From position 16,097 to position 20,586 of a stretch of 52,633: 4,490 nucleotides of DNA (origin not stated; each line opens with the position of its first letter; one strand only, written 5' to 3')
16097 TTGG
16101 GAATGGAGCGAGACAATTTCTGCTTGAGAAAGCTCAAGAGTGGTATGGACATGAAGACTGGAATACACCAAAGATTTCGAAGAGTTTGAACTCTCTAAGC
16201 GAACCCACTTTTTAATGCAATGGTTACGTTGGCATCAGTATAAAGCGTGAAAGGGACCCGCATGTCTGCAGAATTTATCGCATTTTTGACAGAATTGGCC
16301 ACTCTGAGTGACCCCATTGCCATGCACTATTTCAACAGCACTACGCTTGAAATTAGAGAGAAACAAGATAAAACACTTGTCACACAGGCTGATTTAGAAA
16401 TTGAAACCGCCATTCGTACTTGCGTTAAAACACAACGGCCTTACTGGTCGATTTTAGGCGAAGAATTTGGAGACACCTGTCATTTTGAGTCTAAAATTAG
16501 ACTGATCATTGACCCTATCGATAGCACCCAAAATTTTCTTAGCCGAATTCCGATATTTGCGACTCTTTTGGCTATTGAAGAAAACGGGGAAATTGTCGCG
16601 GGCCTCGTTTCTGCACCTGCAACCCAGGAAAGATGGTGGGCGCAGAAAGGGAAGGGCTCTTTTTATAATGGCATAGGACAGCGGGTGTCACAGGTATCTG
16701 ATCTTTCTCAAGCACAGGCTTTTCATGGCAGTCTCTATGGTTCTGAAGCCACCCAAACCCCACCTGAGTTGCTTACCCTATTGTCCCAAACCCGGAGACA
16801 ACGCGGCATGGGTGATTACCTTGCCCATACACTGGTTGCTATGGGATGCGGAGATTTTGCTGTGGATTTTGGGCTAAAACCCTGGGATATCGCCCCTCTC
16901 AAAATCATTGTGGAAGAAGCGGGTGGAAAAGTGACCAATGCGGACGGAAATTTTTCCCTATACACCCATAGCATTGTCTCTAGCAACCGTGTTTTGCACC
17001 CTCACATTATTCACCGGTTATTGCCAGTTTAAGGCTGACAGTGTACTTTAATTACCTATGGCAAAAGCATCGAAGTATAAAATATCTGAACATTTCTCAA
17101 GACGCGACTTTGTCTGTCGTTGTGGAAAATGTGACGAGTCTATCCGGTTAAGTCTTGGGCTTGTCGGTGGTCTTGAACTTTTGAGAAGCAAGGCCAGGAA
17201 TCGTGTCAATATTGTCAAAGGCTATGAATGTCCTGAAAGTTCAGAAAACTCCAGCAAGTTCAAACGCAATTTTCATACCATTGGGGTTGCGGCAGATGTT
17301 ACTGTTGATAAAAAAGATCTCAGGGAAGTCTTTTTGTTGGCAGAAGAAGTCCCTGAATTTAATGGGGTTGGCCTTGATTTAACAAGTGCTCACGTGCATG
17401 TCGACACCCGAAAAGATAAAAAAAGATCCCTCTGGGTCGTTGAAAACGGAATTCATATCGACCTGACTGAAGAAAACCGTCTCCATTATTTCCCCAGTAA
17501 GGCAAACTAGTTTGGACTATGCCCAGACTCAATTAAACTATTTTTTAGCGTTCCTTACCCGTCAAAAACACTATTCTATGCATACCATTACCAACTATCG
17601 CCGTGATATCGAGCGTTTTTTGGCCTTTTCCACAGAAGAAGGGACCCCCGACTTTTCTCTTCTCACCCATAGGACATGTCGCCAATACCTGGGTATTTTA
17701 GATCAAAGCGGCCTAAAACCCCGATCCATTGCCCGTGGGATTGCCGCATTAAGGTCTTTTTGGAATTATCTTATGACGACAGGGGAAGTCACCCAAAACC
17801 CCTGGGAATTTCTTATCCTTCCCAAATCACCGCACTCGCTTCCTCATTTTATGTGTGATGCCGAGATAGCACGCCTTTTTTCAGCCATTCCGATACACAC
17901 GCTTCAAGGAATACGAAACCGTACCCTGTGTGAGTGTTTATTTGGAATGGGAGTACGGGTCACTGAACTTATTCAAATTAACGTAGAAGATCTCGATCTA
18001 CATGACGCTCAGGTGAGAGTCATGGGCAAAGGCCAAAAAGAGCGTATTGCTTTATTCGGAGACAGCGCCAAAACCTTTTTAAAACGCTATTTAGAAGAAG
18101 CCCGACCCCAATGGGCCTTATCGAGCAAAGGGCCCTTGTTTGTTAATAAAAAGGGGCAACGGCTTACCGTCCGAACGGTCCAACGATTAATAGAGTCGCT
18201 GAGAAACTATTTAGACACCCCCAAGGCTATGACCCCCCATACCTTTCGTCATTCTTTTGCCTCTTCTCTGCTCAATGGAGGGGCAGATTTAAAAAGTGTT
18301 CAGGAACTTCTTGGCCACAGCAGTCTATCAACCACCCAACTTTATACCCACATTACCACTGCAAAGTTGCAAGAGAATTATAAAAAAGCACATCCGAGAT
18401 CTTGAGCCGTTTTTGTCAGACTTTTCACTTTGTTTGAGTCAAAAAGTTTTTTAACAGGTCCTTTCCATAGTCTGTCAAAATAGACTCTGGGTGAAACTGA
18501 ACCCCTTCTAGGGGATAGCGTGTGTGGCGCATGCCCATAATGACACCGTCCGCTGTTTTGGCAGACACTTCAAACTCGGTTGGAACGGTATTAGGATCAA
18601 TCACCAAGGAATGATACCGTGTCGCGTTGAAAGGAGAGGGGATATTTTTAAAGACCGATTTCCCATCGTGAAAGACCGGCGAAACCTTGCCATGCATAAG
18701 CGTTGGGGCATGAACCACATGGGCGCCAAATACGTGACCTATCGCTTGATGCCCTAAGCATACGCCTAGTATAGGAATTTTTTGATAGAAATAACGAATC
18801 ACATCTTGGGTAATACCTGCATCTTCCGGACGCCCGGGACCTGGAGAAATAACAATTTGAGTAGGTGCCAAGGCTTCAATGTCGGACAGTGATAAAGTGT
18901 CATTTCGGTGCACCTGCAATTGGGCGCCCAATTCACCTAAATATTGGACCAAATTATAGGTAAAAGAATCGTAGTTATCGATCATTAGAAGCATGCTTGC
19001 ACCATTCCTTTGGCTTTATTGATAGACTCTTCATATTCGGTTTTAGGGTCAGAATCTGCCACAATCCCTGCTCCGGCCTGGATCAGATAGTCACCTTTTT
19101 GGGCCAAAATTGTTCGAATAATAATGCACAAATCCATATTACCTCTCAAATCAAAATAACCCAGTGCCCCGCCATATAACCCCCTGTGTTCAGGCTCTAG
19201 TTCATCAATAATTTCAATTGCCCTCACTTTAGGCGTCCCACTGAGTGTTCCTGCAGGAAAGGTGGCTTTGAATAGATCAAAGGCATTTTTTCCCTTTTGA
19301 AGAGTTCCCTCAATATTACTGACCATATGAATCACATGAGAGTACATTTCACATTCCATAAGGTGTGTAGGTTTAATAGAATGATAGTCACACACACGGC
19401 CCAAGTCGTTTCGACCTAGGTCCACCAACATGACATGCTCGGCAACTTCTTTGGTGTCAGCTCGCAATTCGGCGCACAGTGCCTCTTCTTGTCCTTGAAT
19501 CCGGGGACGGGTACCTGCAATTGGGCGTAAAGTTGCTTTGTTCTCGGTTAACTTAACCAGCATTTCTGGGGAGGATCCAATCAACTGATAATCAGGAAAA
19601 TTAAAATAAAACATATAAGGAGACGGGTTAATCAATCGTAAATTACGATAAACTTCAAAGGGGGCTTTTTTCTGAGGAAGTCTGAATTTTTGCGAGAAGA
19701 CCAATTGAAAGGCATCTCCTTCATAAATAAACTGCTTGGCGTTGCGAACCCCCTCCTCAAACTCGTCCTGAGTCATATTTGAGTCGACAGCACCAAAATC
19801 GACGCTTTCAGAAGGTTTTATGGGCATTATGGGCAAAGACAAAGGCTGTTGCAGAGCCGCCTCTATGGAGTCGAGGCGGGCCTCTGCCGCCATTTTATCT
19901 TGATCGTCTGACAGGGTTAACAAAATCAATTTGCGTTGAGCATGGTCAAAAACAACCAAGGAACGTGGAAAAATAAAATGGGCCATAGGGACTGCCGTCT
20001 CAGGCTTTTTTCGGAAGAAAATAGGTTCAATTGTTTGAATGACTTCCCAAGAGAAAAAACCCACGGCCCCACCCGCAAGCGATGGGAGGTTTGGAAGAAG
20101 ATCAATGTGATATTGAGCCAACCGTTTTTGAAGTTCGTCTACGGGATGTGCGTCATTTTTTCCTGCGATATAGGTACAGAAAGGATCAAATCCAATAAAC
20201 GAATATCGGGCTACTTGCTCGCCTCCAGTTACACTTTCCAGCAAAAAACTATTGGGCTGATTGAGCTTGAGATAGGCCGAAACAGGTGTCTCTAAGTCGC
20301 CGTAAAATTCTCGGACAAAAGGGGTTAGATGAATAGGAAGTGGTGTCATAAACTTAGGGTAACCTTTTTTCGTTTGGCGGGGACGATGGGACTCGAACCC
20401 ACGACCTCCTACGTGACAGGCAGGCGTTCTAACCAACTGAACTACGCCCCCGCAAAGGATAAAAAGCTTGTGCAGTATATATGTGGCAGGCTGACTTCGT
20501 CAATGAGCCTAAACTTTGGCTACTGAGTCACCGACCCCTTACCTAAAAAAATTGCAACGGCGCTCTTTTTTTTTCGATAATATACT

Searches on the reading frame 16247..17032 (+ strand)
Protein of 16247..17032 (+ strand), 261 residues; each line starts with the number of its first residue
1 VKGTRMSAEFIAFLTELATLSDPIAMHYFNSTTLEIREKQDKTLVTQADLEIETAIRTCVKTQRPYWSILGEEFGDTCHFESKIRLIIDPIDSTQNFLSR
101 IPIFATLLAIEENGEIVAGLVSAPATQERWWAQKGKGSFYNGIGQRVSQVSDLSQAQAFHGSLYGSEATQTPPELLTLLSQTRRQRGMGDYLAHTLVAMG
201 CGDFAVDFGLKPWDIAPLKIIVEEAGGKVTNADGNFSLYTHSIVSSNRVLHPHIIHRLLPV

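Call 10: search_protein_families(library=pfam, proteins=[window:16247-17032:+], max_evalue=0.00001)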
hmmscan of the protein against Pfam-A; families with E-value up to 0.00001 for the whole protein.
window:16247-17032:+ (261 aa): 1 family
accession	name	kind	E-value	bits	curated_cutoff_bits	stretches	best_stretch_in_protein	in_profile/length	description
PF00459.30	Inositol_P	-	4.4e-49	167.8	27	1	9-256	4-264/271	Inositol monophosphatase family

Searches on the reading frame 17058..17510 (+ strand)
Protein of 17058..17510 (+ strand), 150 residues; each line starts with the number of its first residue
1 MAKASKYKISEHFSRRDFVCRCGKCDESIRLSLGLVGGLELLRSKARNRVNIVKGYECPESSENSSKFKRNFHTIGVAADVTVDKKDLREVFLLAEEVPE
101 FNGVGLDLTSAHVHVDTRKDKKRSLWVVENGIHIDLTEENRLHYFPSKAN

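Call 10: search_protein_families(library=pfam, proteins=[window:17058-17510:+], max_evalue=0.00001)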
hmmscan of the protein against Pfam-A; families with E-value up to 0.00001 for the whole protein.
window:17058-17510:+ (150 aa): 0 families

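Call 38: search_protein_families(library=ncbifam, proteins=[window:17058-17510:+], max_evalue=0.1)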
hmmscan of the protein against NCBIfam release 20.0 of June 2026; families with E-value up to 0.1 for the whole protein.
window:17058-17510:+ (150 aa): 1 family
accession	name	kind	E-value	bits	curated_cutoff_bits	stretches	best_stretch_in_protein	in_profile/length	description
NF053624.1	PtglEndpepMepK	equivalog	7.5e-06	25.9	185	1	10-118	57-171/176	peptidoglycan L,D-endopeptidase MepK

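Call 82: search_protein_families(library=pfam, proteins=[window:17058-17510:+], max_evalue=0.01)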
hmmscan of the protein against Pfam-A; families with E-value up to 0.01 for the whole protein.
window:17058-17510:+ (150 aa): 2 families
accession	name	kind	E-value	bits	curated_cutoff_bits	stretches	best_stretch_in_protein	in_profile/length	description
PF08291.16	Peptidase_M15_3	-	6.4e-05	23.5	23.2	1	12-116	2-108/108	Peptidase M15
PF05951.18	Peptidase_M15_2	-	8e-05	22.8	27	1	15-117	37-147/153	Bacterial protein of unknown function (DUF882)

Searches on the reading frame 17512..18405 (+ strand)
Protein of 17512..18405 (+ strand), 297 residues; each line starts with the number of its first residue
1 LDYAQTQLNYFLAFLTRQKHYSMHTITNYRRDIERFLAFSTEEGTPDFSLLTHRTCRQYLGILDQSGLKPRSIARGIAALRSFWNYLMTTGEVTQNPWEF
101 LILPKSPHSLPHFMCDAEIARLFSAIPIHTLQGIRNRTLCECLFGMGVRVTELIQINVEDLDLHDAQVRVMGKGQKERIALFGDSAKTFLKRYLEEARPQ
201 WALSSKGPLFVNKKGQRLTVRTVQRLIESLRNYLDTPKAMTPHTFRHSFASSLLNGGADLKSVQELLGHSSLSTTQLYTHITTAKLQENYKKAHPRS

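Call 10: search_protein_families(library=pfam, proteins=[window:17512-18405:+], max_evalue=0.00001)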
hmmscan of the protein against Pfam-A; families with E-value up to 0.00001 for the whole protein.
window:17512-18405:+ (297 aa): 2 families
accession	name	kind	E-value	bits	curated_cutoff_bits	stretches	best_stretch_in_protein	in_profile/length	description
PF00589.27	Phage_integrase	-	1e-38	133.3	27.1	1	116-283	5-170/172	Phage integrase family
PF02899.23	Phage_int_SAM_1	-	2e-18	66.9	22.3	1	9-89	2-81/83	Phage integrase, N-terminal SAM-like domain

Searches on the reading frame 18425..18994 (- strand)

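Call 10: search_protein_families(library=pfam, proteins=[window:18425-18994:-], max_evalue=0.00001)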
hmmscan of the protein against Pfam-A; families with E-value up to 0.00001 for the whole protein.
window:18425-18994:- (189 aa): 2 families
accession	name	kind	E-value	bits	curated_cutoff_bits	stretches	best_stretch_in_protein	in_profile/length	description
PF00117.34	GATase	-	3.3e-62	210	22.8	1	3-186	1-188/190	Glutamine amidotransferase class-I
PF07722.19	Peptidase_C26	-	2.4e-09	37.7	20.5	1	70-170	103-219/219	Peptidase C26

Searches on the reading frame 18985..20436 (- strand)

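Call 10: search_protein_families(library=pfam, proteins=[window:18985-20436:-], max_evalue=0.00001)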
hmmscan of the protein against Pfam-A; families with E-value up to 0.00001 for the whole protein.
window:18985-20436:- (483 aa): 2 families
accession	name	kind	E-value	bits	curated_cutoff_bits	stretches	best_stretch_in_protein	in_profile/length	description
PF00425.24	Chorismate_bind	-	8.7e-86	288.1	27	1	223-474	2-257/257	chorismate binding enzyme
PF04715.19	Anth_synt_I_N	-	1.9e-26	93.4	23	1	47-172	1-140/140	Anthranilate synthase component I, N terminal region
